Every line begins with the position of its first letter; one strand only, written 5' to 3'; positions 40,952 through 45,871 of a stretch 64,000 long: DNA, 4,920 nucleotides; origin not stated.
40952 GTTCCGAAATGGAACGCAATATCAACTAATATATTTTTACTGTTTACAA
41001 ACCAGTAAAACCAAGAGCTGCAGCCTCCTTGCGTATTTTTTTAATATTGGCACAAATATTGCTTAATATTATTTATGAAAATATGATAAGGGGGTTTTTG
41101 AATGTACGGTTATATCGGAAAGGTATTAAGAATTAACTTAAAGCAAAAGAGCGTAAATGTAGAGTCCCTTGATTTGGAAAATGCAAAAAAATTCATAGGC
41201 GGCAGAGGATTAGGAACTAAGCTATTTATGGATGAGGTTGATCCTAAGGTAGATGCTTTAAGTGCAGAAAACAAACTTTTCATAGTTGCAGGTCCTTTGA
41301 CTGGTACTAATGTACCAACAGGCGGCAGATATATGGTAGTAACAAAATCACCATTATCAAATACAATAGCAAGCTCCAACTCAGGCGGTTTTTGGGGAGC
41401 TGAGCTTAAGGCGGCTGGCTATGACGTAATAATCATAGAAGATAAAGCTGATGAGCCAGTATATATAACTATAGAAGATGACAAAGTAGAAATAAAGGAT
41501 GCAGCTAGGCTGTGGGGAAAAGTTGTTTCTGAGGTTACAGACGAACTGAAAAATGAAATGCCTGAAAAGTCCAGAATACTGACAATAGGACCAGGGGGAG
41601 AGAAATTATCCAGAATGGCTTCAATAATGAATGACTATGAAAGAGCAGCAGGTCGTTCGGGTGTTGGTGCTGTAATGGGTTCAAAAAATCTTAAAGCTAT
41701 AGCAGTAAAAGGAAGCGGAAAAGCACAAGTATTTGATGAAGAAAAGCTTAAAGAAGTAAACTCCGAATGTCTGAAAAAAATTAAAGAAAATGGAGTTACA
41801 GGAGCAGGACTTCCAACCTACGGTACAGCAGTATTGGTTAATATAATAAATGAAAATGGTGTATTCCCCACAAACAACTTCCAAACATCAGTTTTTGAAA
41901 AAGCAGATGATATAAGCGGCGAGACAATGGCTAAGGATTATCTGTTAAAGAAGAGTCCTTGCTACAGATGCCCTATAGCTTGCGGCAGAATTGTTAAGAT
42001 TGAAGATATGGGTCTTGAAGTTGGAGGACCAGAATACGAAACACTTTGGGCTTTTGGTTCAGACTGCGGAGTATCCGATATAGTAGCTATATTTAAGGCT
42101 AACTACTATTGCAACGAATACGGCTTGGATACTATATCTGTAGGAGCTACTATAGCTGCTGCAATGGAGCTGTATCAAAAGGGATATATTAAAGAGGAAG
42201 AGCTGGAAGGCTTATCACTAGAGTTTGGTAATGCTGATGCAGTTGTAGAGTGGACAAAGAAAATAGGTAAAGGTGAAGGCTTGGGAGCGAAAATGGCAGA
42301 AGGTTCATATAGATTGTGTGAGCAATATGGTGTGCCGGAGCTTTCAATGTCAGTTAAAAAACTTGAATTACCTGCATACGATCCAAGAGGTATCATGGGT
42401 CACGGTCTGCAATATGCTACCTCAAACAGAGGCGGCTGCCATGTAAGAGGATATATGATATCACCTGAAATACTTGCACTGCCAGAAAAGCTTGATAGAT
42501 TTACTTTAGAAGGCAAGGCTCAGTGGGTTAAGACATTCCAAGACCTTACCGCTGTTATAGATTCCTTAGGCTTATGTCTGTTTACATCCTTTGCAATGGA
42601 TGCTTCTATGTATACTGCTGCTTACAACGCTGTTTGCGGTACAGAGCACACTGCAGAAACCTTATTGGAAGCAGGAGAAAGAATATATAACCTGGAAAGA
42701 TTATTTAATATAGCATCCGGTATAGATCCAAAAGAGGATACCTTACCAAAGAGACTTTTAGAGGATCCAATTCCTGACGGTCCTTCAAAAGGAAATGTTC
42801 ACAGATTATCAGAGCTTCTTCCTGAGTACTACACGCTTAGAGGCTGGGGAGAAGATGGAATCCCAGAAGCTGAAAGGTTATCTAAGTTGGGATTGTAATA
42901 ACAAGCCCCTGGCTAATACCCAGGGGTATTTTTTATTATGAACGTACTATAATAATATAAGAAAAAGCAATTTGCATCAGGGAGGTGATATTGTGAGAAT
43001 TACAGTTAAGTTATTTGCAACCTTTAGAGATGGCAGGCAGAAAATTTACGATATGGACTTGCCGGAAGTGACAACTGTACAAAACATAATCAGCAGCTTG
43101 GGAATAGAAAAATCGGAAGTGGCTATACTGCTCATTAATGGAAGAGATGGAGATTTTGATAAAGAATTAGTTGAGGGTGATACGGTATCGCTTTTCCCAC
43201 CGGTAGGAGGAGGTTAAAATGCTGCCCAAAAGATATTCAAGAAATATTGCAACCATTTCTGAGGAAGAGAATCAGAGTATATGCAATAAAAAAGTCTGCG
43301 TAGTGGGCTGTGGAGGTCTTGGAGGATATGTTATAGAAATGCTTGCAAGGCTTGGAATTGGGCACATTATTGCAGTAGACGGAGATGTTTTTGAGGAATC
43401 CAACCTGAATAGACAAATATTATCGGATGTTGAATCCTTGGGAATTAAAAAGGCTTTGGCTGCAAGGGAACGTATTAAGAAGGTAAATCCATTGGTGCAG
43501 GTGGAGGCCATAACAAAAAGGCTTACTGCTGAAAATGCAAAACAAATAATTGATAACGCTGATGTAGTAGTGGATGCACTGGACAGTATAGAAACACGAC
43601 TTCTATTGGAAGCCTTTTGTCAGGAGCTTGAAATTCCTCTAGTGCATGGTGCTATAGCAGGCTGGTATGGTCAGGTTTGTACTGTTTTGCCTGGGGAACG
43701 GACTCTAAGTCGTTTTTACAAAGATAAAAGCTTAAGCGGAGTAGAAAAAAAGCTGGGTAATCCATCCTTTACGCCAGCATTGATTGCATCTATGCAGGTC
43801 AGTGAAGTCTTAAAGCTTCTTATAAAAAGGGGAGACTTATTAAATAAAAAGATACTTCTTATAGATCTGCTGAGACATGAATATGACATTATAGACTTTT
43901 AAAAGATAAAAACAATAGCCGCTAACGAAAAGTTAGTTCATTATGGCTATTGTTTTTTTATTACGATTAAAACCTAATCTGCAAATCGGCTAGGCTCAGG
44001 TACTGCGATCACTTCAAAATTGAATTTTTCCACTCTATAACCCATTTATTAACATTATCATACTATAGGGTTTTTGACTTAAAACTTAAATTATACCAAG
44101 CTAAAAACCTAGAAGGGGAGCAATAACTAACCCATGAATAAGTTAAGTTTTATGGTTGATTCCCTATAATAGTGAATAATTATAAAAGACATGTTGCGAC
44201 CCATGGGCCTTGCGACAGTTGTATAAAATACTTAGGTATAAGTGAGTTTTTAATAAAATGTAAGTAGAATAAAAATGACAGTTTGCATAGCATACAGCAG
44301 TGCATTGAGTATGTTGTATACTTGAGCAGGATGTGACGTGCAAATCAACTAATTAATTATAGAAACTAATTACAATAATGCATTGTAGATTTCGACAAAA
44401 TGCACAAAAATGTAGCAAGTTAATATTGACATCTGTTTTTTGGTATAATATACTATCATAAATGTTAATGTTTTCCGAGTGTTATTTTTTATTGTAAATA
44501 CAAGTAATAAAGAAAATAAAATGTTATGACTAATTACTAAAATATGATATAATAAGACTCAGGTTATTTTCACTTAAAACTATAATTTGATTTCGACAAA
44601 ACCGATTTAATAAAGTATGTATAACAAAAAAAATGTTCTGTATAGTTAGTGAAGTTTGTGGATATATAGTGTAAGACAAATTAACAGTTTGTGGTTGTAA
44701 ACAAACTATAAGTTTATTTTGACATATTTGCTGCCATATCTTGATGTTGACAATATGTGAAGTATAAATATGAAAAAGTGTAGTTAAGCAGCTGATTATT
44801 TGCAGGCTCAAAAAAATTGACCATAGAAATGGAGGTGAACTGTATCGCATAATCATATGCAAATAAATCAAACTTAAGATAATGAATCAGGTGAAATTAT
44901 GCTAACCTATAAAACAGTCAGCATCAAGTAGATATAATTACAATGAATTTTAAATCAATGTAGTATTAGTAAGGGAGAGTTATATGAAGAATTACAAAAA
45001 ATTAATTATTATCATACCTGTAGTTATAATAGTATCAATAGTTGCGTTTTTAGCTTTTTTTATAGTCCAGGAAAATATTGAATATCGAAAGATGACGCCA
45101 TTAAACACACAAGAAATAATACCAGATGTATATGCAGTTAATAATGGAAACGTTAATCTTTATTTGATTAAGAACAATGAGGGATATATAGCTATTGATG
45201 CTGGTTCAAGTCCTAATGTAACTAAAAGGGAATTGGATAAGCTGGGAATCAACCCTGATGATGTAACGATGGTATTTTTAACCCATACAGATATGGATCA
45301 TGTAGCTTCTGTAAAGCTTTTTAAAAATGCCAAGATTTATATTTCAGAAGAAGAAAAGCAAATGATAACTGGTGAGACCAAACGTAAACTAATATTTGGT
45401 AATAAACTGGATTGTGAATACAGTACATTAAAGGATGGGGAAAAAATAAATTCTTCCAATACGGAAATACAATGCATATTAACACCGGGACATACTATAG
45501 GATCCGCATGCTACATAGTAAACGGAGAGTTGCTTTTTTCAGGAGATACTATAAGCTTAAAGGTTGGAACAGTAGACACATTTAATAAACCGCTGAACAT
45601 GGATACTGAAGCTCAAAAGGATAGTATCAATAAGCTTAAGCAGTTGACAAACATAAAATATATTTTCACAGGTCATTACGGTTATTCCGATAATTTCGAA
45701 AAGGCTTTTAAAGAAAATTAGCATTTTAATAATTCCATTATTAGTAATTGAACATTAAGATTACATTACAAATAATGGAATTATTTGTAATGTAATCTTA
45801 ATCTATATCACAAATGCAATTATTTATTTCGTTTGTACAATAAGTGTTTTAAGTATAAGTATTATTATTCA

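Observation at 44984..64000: Hybrid lipo-NRPS / PKS biosynthetic gene cluster that runs off the window end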

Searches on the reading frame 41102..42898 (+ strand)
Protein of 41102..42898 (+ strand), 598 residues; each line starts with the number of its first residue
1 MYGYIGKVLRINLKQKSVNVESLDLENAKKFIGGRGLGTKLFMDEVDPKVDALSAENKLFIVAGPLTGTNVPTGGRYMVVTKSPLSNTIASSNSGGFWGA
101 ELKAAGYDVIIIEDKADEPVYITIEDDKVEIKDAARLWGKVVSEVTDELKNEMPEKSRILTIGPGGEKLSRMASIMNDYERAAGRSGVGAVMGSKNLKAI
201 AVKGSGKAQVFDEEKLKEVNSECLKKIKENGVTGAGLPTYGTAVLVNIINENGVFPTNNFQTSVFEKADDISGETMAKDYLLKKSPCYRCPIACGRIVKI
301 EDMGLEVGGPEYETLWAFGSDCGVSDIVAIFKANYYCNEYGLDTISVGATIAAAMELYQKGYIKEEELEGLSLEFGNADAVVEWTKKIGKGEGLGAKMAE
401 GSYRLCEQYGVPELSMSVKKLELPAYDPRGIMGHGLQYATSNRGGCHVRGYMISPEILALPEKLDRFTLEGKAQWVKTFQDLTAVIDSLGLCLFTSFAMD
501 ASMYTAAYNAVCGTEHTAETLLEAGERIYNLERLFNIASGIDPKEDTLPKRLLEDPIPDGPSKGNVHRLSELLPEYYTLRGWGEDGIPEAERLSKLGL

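Call 11: search_protein_families(library=ncbifam, proteins=[window:41102-42898:+], max_evalue=0.00001)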
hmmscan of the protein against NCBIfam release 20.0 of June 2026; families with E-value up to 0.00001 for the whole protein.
window:41102-42898:+ (598 aa): 2 families
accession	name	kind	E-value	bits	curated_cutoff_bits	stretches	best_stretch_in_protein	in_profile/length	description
NF007354.0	PRK09849.1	equivalog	6.3e-72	243.2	868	1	2-227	6-230/703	aldehyde ferredoxin oxidoreductase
NF040818.1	GAPOR_Arch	equivalog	2.5e-13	49.2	1300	1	7-132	4-126/654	glyceraldehyde-3-phosphate:ferredoxin oxidoreductase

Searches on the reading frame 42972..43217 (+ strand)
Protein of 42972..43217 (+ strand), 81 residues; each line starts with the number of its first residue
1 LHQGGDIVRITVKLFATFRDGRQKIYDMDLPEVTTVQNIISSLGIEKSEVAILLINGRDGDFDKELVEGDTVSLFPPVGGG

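Call 11: search_protein_families(library=ncbifam, proteins=[window:42972-43217:+], max_evalue=0.00001)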
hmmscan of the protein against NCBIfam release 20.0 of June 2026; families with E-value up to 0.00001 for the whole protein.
window:42972-43217:+ (81 aa): 2 families
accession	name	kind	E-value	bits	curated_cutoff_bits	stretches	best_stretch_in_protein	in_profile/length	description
TIGR01687.1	moaD_arch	subfamily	4.5e-10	39.9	49.5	1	10-81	1-88/88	MoaD family protein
NF041918.1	SAMP1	equivalog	2.8e-07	31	60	0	53-81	59-91/91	ubiquitin-like small modifier protein 1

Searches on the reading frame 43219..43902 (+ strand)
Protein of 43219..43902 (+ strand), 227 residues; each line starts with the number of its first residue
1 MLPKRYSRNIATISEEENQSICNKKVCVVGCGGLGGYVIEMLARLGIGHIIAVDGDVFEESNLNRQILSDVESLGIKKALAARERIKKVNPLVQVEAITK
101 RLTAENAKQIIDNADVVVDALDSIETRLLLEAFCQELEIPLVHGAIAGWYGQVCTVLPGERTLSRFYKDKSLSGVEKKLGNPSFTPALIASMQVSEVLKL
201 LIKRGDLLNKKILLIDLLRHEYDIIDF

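Call 11: search_protein_families(library=ncbifam, proteins=[window:43219-43902:+], max_evalue=0.00001)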
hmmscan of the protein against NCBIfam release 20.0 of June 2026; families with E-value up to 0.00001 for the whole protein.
window:43219-43902:+ (227 aa): 22 families
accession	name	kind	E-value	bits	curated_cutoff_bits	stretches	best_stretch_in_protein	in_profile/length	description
NF006204.0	PRK08328.1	equivalog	2e-51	174.8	339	1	4-226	8-230/231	hypothetical protein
TIGR02356.1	adenyl_thiF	equivalog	3.1e-46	157.3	275.25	1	5-201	1-203/203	thiazole biosynthesis adenylyltransferase ThiF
NF006444.0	PRK08762.1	equivalog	2.6e-45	154.7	449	1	4-223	126-354/387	molybdopterin-synthase adenylyltransferase MoeB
NF004281.0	PRK05690.1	subfamily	4.7e-42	143.9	266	1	4-225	11-237/250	molybdopterin-synthase adenylyltransferase MoeB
NF047750.1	SAMPActivE1UbaA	equivalog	1.3e-41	142.8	450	1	5-225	12-237/270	SAMP-activating enzyme E1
NF009123.0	PRK12475.1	subfamily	8.4e-39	133.8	510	1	4-220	3-225/338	MoeB/ThiF family adenylyltransferase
TIGR02355.1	moeB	equivalog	3.5e-37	128.1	376.55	1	5-222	4-226/240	molybdopterin-synthase adenylyltransferase MoeB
NF006395.0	PRK08644.1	equivalog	2.3e-32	112.4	159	1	13-203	20-211/215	sulfur carrier protein ThiS adenylyltransferase ThiF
NF005646.0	PRK07411.1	equivalog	2.2e-31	109.4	633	1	4-219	17-238/390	molybdopterin-synthase adenylyltransferase MoeB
NF006077.0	PRK08223.1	equivalog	2.6e-31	108.7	266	1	5-168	10-175/296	hypothetical protein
NF005902.0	PRK07878.1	equivalog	3.2e-31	108.6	647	1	4-225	21-252/392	adenylyltransferase/sulfurtransferase MoeZ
NF004111.0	PRK05600.1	equivalog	4.5e-30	105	437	1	13-157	31-175/371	ThiF family adenylyltransferase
TIGR02354.1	thiF_fam2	equivalog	4.4e-27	95.3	152.2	1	15-133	13-131/200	thiamine biosynthesis protein ThiF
NF011696.0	PRK15116.1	equivalog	2.1e-25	89.9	304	1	15-148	22-156/268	tRNA cyclic N6-threonylcarbamoyladenosine(37) synthase TcdA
NF011424.0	PRK14851.1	subfamily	5.1e-21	74.3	1170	1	5-128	25-150/679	hypothetical protein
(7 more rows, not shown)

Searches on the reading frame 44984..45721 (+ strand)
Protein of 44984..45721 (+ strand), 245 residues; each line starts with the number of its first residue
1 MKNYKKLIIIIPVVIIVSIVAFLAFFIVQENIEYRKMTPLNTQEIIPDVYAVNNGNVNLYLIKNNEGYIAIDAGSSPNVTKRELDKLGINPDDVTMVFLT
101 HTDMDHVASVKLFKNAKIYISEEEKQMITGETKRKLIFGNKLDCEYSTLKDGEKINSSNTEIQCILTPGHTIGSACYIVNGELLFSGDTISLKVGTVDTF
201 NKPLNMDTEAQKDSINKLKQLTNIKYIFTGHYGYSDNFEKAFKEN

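Call 3: search_protein_families(library=pfam, proteins=[window:44984-45721:+], max_evalue=0.001)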
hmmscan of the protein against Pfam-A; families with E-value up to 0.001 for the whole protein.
window:44984-45721:+ (245 aa): 2 families
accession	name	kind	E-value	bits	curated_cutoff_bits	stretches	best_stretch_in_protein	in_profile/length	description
PF00753.33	Lactamase_B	-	8e-16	59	22.7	1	54-231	3-196/196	Metallo-beta-lactamase superfamily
PF19583.5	ODP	-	2e-09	38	27.2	1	57-191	3-138/194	ODP family beta lactamase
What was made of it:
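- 44984..45721 (+): Membrane-anchored metallo-beta-lactamase-fold hydrolase (245 aa). It has an N-terminal transmembrane helix and the variant metal motif H-T-D-M-D-H. Pfam Lactamase_B, 59 bits (call 3).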

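Call 28: search_protein_families(library=ncbifam, proteins=[window:44984-45721:+], max_evalue=0.001)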
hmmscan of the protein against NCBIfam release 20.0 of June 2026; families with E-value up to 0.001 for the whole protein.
window:44984-45721:+ (245 aa): 40 families (the best 25 are shown)
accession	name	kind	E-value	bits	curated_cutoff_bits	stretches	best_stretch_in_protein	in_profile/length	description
NF033105.1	bla_subclass_B3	equivalog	8.7e-19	67.8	240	1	39-179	5-155/257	subclass B3 metallo-beta-lactamase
TIGR03413.1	GSH_gloB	equivalog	4.6e-15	55.7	200.8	1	56-234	10-167/248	hydroxyacylglutathione hydrolase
NF000469.2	CAR_gen_B3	exception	7.9e-15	54.6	500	1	44-221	61-245/311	CAR family subclass B3 metallo-beta-lactamase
NF045699.1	AHLLactAiiA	equivalog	7.4e-14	51.5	375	1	57-233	60-238/251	quorum-quenching N-acyl homoserine lactonase AiiA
NF012229.1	bla_class_B_core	domain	2.5e-13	50.4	100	1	44-178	5-137/139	metallo-beta-lactamase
NF000405.1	HARLDQ_not_B3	exception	3.6e-13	49.7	350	1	38-179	21-171/267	HARLDQ motif MBL-fold protein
NF047979.1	lactonase_AidB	equivalog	1.1e-12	47.8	360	1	56-214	50-231/271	AidB family quorum-quenching N-acyl homoserine lactonase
NF012101.1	blaGOB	exception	1.3e-12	47.6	560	1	30-180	25-185/290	GOB family subclass B3 metallo-beta-lactamase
NF000457.2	blaPEDO-1_fam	exception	4e-12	46.2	550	1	41-179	36-184/286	PEDO-1 family subclass B3 metallo-beta-lactamase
NF000427.2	blaCAU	exception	7.4e-12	45.1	500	1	38-178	7-157/262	CAU/MBL1b family subclass B3 metallo-beta-lactamase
NF012140.0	blaBJP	exception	4e-11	42.3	600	1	35-177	33-184/294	BJP family subclass B3 metallo-beta-lactamase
NF000216.2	blaFEZ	exception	4.2e-11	42.5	600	1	25-178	12-176/282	FEZ family subclass B3 metallo-beta-lactamase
NF000455.2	blaESP-1_fam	exception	6.9e-11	42.2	600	1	5-180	2-185/290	ESP-1 family subclass B3 metallo-beta-lactamase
NF040644.1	blaPAM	exception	6.4e-10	38.6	615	1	38-178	38-187/287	PAM family subclass B3 metallo-beta-lactamase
NF041137.2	B3_blaSPR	exception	2.7e-09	36.8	550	1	38-178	43-192/296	SPR family subclass B3 metallo-beta-lactamase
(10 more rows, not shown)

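Call 65: search_protein_families(library=pfam, proteins=[L014:12272-20167:+, L014:20202-22270:+], max_evalue=0.0001)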
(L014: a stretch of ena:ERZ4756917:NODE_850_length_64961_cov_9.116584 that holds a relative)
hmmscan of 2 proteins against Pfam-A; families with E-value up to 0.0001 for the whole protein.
L014:12272-20167:+ (2631 aa): 5 families
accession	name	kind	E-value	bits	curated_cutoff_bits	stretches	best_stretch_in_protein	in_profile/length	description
PF00668.25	Condensation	-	0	1098.7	30.6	3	49-481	3-456/456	Condensation domain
PF00501.34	AMP-binding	-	2.4e-193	642.6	29.9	2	501-858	1-384/384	AMP-binding enzyme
PF00550.31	PP-binding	-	1.6e-34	118.4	20.8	2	2108-2171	2-67/67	Phosphopantetheine attachment site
PF13193.12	AMP-binding_C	-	5.8e-26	91.7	24.5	2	921-994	1-76/76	AMP-binding enzyme C-terminal domain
PF02458.20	Transferase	-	3.6e-06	26.3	22.7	0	2295-2339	135-177/434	Transferase family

L014:20202-22270:+ (689 aa): 2 families
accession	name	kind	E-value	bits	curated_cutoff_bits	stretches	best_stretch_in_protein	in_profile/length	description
PF00501.34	AMP-binding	-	1.9e-86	290.7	29.9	1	276-616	1-384/384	AMP-binding enzyme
PF00668.25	Condensation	-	5e-27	95.1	30.6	1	11-255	185-455/456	Condensation domain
